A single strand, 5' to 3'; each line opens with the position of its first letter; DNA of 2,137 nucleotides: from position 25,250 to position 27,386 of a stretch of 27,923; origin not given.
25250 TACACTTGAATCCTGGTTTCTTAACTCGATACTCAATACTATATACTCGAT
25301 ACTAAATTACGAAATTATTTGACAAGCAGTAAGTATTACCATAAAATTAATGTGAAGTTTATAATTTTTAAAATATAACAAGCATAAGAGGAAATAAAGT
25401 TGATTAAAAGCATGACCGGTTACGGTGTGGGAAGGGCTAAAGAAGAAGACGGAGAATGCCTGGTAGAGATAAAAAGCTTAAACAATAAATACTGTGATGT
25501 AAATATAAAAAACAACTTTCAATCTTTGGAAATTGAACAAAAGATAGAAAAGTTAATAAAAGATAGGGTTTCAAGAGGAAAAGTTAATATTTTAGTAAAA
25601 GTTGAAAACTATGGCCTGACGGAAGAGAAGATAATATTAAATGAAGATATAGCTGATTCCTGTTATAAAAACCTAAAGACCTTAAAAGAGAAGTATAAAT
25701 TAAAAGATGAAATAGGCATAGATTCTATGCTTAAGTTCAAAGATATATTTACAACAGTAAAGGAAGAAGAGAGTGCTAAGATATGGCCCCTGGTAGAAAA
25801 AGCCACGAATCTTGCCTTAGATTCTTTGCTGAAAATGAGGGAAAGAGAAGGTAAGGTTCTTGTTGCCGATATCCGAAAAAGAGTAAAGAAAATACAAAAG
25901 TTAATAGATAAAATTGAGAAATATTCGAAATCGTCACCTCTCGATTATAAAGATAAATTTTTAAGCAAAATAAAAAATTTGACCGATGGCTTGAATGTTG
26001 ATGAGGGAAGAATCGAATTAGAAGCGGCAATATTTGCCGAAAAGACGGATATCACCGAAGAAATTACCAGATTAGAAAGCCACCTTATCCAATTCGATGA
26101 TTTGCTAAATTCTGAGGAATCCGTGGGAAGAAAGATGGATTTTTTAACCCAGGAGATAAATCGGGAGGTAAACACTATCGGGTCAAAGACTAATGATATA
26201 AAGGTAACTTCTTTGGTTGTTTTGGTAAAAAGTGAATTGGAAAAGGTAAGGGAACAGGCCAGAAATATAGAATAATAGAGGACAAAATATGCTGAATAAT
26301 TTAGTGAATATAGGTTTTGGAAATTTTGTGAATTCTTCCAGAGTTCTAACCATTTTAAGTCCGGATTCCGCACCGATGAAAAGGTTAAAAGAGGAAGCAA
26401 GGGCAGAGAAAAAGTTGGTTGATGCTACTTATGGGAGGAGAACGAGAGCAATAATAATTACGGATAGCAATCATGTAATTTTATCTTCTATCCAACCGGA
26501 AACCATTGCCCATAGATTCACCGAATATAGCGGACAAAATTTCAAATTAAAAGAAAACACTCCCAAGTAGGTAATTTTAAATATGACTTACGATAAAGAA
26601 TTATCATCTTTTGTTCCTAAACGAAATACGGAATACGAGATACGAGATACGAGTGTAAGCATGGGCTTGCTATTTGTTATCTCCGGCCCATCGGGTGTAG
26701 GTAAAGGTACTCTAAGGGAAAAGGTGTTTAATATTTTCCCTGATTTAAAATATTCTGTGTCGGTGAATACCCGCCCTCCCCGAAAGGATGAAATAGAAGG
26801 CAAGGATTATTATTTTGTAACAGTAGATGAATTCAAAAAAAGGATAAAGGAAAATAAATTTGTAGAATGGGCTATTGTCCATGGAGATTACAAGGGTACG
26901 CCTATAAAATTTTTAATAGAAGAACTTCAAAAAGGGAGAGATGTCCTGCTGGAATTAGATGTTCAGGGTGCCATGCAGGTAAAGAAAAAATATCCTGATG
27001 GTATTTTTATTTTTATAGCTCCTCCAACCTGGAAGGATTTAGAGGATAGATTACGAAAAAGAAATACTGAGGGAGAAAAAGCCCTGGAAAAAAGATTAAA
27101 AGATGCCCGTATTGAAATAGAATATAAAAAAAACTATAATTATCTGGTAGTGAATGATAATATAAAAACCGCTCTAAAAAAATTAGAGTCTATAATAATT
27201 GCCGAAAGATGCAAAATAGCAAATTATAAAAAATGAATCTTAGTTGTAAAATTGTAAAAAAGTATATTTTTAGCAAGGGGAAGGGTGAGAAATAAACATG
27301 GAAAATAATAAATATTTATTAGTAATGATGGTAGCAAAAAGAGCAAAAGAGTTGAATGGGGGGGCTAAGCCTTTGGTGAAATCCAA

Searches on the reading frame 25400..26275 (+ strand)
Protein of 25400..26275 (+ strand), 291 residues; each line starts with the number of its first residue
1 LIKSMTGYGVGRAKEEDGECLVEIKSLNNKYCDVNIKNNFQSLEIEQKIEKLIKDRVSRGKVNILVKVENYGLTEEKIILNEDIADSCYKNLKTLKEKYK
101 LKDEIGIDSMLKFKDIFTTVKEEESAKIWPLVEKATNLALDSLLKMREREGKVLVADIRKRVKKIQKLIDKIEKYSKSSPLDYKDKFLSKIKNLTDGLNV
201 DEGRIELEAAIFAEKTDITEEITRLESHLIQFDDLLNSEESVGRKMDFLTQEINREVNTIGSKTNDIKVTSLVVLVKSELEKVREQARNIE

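Call 45: search_protein_families(library=pfam, proteins=[window:25400-26275:+], max_evalue=0.00001)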
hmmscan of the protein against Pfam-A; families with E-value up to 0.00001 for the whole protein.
window:25400-26275:+ (291 aa): 2 families
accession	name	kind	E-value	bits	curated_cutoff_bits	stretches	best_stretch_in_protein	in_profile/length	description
PF08340.16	YicC-like_C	-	2.2e-41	141.2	27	1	172-291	1-120/120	Endoribonuclease YicC-like, C-terminal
PF03755.18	YicC-like_N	-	2.5e-40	138.8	25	1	2-154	1-154/156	Endoribonuclease YicC-like, N-terminal region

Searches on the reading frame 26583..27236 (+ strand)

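Call 57: search_protein_families(library=pfam, proteins=[window:26583-27236:+], max_evalue=0.00001)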
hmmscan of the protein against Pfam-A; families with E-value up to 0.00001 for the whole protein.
window:26583-27236:+ (217 aa): 1 family
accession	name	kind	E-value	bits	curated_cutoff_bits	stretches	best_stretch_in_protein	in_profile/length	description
PF00625.27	Guanylate_kin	-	3.7e-45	154.3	25.2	1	31-207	5-181/182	Guanylate kinase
